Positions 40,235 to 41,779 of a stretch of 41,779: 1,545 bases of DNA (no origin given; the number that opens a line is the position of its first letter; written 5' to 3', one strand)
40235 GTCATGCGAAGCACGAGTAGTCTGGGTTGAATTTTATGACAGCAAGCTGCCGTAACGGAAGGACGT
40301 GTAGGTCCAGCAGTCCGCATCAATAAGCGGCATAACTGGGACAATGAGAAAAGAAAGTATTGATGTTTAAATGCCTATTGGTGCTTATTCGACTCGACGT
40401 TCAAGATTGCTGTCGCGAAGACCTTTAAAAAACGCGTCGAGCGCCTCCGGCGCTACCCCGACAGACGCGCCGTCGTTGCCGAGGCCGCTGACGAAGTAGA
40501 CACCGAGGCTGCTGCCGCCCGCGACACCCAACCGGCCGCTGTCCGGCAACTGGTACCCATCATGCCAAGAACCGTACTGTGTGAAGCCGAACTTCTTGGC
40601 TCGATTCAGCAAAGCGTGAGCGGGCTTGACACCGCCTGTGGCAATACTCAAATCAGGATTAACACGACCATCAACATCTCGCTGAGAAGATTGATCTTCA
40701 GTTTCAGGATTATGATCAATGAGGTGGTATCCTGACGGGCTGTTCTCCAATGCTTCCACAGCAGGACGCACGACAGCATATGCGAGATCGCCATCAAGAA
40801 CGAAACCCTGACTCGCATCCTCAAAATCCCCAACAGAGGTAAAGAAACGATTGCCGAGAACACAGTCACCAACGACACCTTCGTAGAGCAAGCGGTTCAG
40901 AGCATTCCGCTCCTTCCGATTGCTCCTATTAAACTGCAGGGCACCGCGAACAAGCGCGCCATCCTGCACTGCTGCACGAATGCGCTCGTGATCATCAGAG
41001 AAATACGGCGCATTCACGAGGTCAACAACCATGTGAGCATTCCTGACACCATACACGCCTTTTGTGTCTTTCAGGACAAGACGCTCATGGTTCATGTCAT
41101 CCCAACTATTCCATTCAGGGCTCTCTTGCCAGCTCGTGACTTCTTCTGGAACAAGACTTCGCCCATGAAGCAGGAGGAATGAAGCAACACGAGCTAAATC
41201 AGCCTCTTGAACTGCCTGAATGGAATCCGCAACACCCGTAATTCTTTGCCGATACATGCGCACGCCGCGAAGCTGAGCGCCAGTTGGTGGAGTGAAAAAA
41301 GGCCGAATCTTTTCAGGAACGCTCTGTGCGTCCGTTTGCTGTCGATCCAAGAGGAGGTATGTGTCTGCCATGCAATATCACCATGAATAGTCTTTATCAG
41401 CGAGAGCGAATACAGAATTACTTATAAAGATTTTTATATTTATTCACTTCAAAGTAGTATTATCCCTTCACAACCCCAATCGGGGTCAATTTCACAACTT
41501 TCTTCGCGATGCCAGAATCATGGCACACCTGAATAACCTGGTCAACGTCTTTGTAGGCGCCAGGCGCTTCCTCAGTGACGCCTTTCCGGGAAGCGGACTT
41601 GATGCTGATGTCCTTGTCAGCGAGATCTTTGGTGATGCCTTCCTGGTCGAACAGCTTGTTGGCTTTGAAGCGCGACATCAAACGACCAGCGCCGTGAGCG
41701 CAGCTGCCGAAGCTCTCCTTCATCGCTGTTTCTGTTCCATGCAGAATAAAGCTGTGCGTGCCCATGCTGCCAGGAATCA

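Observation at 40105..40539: Adenine-specific repeat pair: DGR template/variable repeat signature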

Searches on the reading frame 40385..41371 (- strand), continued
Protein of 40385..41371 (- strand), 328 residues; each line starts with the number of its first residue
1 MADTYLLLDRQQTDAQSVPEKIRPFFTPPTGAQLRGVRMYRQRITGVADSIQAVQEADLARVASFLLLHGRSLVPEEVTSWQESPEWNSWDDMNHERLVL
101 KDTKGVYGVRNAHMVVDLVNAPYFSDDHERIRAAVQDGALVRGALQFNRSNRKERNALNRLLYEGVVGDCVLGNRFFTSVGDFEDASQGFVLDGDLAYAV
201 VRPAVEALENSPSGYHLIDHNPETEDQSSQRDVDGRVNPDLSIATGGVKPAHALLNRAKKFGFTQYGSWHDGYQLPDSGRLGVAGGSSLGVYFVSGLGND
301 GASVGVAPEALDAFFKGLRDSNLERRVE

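Call 59: search_solved_structures(query=A3, max_evalue=10, show_alignments=2)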
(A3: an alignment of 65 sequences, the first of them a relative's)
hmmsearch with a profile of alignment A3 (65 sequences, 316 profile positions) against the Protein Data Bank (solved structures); distinct sequences matched with E-value up to 10: 11.
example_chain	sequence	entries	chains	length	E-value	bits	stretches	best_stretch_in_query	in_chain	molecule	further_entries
5ioo_A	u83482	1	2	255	3.9e-27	98.6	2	179-311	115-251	AvpA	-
1vl8_A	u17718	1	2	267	0.09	15.2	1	229-288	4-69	Gluconate 5-dehydrogenase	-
8wu6_A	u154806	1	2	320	0.88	12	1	181-220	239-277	Nerylneryl diphosphate synthase CPT2, chloroplastic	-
7vpc_A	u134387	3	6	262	0.88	12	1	182-220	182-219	Neryl-diphosphate synthase 1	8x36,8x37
8kga_A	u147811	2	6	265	0.9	11.9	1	182-220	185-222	Dimethylallylcistransferase CPT1, chloroplastic,Dehydrodolichyl diphosphate synthase 2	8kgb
5dn5_A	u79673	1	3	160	0.97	11.8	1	142-190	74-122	Peptidoglycan hydrolase FlgJ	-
2np2_A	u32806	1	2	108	1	11.8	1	105-170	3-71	Hbb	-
8x35_A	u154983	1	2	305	1.1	11.7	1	182-220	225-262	Neryl diphosphate synthase 1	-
5hxn_A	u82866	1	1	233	1.4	11.3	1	182-220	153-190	(2Z,6Z)-farnesyl diphosphate synthase, chloroplastic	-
5hxo_A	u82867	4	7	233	1.4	11.3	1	182-220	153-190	(2Z,6Z)-farnesyl diphosphate synthase, chloroplastic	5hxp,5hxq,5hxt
9uvy_A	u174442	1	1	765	2.9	10.3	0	266-303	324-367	Vasopressin V2 receptor,ARK1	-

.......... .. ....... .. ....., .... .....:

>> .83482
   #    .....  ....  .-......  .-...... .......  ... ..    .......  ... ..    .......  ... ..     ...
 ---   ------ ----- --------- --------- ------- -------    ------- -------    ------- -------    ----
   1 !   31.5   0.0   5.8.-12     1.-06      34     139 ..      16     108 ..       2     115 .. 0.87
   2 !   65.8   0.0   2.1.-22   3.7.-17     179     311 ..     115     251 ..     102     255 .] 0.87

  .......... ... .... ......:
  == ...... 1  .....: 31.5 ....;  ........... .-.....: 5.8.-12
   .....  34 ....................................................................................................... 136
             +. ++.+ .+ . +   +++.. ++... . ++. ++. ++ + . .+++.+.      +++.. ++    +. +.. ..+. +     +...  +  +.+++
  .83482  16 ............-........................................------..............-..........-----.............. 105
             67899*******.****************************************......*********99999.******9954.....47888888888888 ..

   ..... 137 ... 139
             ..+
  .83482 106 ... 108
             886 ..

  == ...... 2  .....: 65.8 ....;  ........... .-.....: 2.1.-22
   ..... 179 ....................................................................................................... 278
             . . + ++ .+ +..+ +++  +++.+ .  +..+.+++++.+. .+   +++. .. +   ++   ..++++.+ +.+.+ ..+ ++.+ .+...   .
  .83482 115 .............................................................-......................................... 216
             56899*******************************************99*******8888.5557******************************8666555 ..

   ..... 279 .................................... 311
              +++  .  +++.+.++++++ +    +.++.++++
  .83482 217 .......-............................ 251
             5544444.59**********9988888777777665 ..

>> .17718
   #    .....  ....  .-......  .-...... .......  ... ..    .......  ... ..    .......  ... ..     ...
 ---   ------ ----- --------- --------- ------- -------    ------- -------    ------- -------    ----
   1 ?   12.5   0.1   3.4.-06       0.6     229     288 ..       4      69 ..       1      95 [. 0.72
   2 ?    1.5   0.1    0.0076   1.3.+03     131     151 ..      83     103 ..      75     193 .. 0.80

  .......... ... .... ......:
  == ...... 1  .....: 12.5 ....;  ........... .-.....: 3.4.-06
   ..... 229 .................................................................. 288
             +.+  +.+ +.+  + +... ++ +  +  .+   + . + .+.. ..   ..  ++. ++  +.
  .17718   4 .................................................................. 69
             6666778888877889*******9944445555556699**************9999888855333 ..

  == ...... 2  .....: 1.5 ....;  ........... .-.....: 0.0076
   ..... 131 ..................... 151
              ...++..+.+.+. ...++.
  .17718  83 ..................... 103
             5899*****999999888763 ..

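Call 60: search_protein_families(library=pfam, alignment_id=A3, max_evalue=1)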
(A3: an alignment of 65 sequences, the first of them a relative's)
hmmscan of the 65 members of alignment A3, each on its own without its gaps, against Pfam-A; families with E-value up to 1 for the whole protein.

A. member 1, P0001 (328 aa): 0 families

B. families by the number of members that match (of 65 scanned): 15 families
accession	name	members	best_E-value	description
PF11138.13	DUF2911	2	0.01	Protein of unknown function (DUF2911)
PF20906.3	S-Me-THD_C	1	0.022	S-Me-THD-like, C-terminal domain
PF07179.17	SseB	1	0.035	SseB protein N-terminal domain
PF21907.4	SAM_CEP-1_C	1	0.047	CEP-1 C-terminal SAM domain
PF05209.18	MinC_N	1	0.061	Septum formation inhibitor MinC, N-terminal domain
PF13202.12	EF-hand_5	1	0.1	EF hand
PF01402.27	RHH_1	1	0.11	Ribbon-helix-helix protein, copG family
PF12150.14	MFP2b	1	0.11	Cytosolic motility protein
PF15200.11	KRTDAP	1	0.12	Keratinocyte differentiation-associated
PF07647.24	SAM_2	1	0.17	SAM domain (Sterile alpha motif)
PF05922.21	Inhibitor_I9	1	0.19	Peptidase inhibitor I9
PF19289.4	PmbA_TldD_3rd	1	0.2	PmbA/TldA metallopeptidase C-terminal domain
PF13825.11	Paramyxo_P_V_N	1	0.23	Paramyxovirus structural protein V/P N-terminus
PF21408.2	MTR4-like_stalk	1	0.24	Exosome RNA helicase MTR4-like, stalk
PF22155.1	Mre11_acc_DNA_cap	1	0.61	Mre11 accessory DNA binding capping domain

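Call 70: find_homologous_proteins(query=L004:6133-7785:+, max_evalue=1e-20)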
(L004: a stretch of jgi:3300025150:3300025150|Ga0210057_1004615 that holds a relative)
Query L004:6133-7785:+ (551 aa): 7036 proteins with E <= 1e-20 among 8000 candidates; the best 120 are listed.
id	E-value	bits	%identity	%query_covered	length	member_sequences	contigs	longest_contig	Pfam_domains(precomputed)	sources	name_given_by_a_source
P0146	6.4e-238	809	100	66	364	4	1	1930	PF00078.33,PF14493.13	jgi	-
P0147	1.6e-228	778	61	99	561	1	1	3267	PF00078.33,PF14493.13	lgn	-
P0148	7.2e-224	762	62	99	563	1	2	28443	PF00078.33,PF14493.13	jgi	jgi:retron-type reverse transcriptase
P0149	8.3e-224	762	61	98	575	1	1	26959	PF00078.33,PF14493.13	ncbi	ncbi:MAG: reverse transcriptase domain-containing protein [Candidatus Woesearchaeota archaeon]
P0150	1.1e-222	758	61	98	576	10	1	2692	PF00078.33,PF14493.13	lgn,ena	-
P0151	4.0e-220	750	60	100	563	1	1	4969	PF00078.33,PF14493.13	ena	-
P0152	2.8e-218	744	61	99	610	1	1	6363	PF00078.33,PF14493.13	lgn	-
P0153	2.8e-217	741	61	99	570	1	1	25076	PF00078.33,PF14493.13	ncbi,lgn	ncbi:MAG: reverse transcriptase domain-containing protein [Candidatus Nanoarchaeia archaeon]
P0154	3.0e-217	740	61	98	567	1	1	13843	PF00078.33,PF14493.13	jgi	jgi:RNA-directed DNA polymerase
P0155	1.6e-216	738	60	98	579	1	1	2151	PF00078.33,PF14493.13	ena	-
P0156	2.5e-216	737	57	100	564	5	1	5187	PF00078.33,PF14493.13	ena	-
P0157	4.8e-214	730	61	98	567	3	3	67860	PF00078.33,PF14493.13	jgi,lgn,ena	jgi:retron-type reverse transcriptase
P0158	5.9e-214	730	60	98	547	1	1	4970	PF00078.33,PF14493.13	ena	-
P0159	6.7e-214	729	58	99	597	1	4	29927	PF00078.33,PF14493.13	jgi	jgi:retron-type reverse transcriptase/predicted DNA-binding transcriptional regulator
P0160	9.6e-214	729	59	99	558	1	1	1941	PF00078.33,PF14493.13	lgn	-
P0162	1.7e-212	725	59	99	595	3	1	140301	PF00078.33,PF14493.13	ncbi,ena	-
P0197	1.7e-207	708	59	98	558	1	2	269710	PF00078.33,PF14493.13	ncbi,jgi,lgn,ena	ncbi:MAG: reverse transcriptase domain-containing protein [Candidatus Woesearchaeota archaeon]|jgi:r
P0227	9.6e-203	693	57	98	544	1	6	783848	PF00078.33,PF14493.13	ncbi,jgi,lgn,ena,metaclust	metaclust:\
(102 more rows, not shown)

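Call 71: find_encoding_contigs(protein=P0227, flank=6000, max_places=2)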
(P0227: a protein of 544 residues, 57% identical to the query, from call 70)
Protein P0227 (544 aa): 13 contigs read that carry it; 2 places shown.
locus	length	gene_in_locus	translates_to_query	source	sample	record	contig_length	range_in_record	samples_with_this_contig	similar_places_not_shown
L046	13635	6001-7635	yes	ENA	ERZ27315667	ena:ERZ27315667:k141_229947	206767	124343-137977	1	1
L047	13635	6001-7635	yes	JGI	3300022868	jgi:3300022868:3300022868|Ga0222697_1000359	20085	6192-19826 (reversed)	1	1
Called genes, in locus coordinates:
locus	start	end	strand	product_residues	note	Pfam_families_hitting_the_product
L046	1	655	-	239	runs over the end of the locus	PF08241:Methyltransf_11 (faint), PF01555:N6_N4_Mtase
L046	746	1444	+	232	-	-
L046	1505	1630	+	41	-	-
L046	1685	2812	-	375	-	PF00589:Phage_integrase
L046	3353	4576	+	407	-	PF01637:ATPase_2 (faint), PF13173:AAA_14, PF13635:DUF4143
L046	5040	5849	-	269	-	-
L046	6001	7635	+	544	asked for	PF00078:RVT_1, PF14493:HTH_40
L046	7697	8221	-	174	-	PF05168:HEPN (weak)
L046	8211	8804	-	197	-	PF01909:NTP_transf_2, PF18765:Polbeta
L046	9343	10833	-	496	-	PF01406:tRNA-synt_1e, PF01921:tRNA-synt_1f (faint), PF09334:tRNA-synt_1g (faint), PF00133:tRNA-synt_1 (weak), PF09190:DALR_2, PF23493:CysS_C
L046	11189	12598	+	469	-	PF00488:MutS_V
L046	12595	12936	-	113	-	-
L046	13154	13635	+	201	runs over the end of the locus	PF05175:MTS, PF10294:Methyltransf_16 (weak), PF02475:TRM5-TYW2_MTfase (weak), PF06325:PrmA, PF13489:Methyltransf_23 (weak), PF13847:Methyltransf_31, PF13649:Methyltransf_25 (weak), PF08241:Methyltransf_11 (weak)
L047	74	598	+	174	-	-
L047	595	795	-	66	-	-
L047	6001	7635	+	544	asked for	PF00078:RVT_1, PF14493:HTH_40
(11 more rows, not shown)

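Call 72: find_encoding_contigs(protein=P0197, flank=6000, max_places=2)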
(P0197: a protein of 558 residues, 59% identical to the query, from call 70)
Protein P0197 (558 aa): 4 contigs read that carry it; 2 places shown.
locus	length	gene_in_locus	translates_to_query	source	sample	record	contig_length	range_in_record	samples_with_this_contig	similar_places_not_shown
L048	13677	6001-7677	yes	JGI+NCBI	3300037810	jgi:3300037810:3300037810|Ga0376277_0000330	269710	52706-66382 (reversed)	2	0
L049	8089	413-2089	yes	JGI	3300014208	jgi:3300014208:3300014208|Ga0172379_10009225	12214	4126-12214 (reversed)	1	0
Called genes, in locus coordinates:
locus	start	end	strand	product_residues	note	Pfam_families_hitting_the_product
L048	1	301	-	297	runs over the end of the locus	-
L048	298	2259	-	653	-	-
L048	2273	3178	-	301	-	-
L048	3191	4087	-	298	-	-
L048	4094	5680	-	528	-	-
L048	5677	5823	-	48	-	-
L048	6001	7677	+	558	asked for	PF00078:RVT_1, PF14493:HTH_40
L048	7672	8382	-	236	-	PF01555:N6_N4_Mtase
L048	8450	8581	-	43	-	-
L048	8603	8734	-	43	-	-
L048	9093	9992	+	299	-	-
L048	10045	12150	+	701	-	PF02463:SMC_N (faint), PF13476:AAA_23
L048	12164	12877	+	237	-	PF03266:NTPase_1, PF13173:AAA_14 (faint)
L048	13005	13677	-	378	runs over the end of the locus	PF00293:NUDIX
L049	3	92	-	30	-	?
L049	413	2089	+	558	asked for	PF00078:RVT_1, PF14493:HTH_40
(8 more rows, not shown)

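Call 73: find_encoding_contigs(protein=P0162, flank=6000, max_places=2)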
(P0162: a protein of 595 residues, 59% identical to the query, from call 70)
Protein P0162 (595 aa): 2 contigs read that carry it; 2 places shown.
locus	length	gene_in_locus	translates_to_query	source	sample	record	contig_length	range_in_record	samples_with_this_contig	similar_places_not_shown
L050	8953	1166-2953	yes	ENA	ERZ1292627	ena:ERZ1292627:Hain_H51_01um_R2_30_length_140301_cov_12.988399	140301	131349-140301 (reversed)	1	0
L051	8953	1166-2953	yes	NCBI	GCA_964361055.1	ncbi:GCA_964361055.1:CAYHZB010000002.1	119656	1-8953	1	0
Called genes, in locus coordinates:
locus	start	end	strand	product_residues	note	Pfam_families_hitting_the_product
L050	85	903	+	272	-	-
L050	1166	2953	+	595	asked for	PF00078:RVT_1, PF14493:HTH_40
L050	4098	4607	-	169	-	PF00961:LAGLIDADG_1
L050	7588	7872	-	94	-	-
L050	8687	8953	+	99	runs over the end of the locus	-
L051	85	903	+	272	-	-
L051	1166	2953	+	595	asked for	PF00078:RVT_1, PF14493:HTH_40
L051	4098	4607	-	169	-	PF00961:LAGLIDADG_1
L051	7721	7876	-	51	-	-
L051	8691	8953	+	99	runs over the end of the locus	-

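Call 74: find_encoding_contigs(protein=P0149, flank=6000, max_places=2)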
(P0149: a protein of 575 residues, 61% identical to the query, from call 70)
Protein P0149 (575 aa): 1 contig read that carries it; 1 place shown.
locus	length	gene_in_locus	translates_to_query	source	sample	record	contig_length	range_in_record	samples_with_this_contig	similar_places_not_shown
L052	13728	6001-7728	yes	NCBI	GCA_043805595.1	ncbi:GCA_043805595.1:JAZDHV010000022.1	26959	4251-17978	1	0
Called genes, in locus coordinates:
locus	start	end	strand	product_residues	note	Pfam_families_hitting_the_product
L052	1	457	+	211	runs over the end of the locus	PF00881:Nitroreductase, PF14512:TM1586_NiRdase (faint), PF00881:Nitroreductase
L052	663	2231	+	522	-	PF25840:Ulvan_lyase_N (weak)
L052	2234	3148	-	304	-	PF00890:FAD_binding_2 (faint), PF01134:GIDA (faint), PF03486:HI0933_like (faint), PF07992:Pyr_redox_2, PF13434:Lys_Orn_oxgnase (faint), PF13738:Pyr_redox_3, PF00070:Pyr_redox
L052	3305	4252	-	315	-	PF01609:DDE_Tnp_1 (weak)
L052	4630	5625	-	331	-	-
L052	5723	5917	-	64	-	-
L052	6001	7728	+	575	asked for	PF00078:RVT_1, PF14493:HTH_40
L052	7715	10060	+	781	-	PF10131:PTPS_related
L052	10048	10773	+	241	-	PF00535:Glycos_transf_2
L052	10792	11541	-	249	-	-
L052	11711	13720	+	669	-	PF01841:Transglut_core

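Call 85: search_solved_structures(query=P0001, max_evalue=1, show_alignments=1)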
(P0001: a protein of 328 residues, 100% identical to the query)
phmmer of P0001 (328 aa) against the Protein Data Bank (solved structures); distinct sequences matched with E-value up to 1: 1.
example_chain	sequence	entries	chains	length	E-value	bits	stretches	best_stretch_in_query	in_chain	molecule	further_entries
3td9_A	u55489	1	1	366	0.47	12.8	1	225-311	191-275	Branched chain amino acid ABC transporter, periplasmic amino acid-binding protein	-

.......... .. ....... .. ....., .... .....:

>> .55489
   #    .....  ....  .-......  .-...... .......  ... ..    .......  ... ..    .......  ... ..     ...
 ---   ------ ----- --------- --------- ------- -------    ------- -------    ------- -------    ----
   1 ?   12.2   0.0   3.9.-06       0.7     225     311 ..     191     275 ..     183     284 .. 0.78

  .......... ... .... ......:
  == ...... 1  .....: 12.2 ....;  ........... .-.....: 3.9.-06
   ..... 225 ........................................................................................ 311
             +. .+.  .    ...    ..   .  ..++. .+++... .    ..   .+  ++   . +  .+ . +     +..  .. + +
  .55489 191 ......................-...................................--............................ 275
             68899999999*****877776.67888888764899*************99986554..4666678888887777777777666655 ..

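Call 86: search_protein_families(library=ncbifam, proteins=[L004:6133-7785:+, window:40385-41371:-], max_evalue=0.01)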
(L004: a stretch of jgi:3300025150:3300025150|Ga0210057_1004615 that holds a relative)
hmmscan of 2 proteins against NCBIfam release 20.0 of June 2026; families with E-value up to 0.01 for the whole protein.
L004:6133-7785:+ (551 aa): 4 families
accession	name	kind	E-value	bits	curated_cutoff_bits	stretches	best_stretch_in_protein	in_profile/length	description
TIGR04416.1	group_II_RT_mat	equivalog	3.5e-47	161.2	300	1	14-333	3-337/353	group II intron reverse transcriptase/maturase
NF041747.1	Drt3a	equivalog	1.6e-20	73.9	200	1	131-285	108-273/412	antiviral reverse transcriptase Drt3a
NF041746.1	Drt2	equivalog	2e-13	50.3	390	2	178-302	216-349/416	antiviral reverse transcriptase Drt2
NF041750.1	Drt5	equivalog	1.1e-08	34.6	550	1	112-261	105-251/484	antiviral reverse transcriptase Drt5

window:40385-41371:- (328 aa): 0 families

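Call 87: search_solved_structures(query=A1, max_evalue=1, show_alignments=1)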
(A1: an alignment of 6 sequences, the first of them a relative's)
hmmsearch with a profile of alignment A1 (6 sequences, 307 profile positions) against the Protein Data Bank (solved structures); distinct sequences matched with E-value up to 1: 18.
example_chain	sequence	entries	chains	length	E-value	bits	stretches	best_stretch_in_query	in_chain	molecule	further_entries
5ioo_A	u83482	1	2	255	0.01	18.4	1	196-288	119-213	AvpA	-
4zwg_A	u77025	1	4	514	0.78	12.2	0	101-196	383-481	Deoxynucleoside triphosphate triphosphohydrolase SAMHD1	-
4tnp_A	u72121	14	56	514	0.84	12.1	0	101-195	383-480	Deoxynucleoside triphosphate triphosphohydrolase SAMHD1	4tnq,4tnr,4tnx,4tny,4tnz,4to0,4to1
8gb1_A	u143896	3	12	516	0.84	12.1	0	101-195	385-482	Deoxynucleoside triphosphate triphosphohydrolase SAMHD1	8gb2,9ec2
6tx0_A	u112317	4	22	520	0.85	12.1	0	101-195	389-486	Deoxynucleoside triphosphate triphosphohydrolase SAMHD1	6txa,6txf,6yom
6xu1_A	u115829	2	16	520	0.85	12.1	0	101-195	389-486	Deoxynucleoside triphosphate triphosphohydrolase SAMHD1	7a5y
6txc_A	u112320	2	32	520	0.85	12.1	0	101-195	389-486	Deoxynucleoside triphosphate triphosphohydrolase SAMHD1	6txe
4q7h_A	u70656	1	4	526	0.87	12.1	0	101-195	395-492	Deoxynucleoside triphosphate triphosphohydrolase SAMHD1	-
3u1n_A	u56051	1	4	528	0.88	12.1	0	101-195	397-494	SAM domain and HD domain-containing protein 1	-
6u6x_A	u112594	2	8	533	0.89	12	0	101-195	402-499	Deoxynucleoside triphosphate triphosphohydrolase SAMHD1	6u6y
7lu5_A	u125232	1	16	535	0.89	12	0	101-195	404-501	Deoxynucleoside triphosphate triphosphohydrolase SAMHD1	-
6u6z_A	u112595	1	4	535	0.89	12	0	101-195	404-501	Deoxynucleoside triphosphate triphosphohydrolase SAMHD1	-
7ltt_A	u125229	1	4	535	0.9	12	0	101-195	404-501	Deoxynucleoside triphosphate triphosphohydrolase SAMHD1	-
4mz7_A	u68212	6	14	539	0.9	12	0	101-195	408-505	Deoxynucleoside triphosphate triphosphohydrolase SAMHD1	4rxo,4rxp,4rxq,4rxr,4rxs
5ao3_A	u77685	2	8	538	0.9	12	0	101-195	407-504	DEOXYNUCLEOSIDE TRIPHOSPHATE TRIPHOSPHOHYDROLASE SAMHD1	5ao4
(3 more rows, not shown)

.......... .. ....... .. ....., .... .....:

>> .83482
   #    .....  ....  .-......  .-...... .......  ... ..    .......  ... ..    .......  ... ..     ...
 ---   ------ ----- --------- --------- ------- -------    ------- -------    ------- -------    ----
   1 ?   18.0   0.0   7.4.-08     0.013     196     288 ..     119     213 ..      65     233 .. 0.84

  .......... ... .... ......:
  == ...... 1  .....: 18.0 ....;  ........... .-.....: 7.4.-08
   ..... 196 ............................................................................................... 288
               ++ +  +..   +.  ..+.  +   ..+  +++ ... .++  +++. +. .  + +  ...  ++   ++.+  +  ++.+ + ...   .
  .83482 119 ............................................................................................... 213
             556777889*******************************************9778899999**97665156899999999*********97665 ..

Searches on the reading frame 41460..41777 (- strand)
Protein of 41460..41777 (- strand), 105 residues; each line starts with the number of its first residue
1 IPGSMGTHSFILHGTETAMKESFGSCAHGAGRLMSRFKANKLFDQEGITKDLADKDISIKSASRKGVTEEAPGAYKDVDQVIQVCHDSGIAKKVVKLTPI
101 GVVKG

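Call 9: search_protein_families(library=pfam, proteins=[window:41460-41777:-], max_evalue=0.01)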
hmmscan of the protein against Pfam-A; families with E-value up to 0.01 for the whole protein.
window:41460-41777:- (105 aa): 1 family
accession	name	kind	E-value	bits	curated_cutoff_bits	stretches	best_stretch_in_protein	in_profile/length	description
PF01139.22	RtcB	-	2.4e-39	136.2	27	1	1-105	323-426/426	tRNA-splicing ligase RtcB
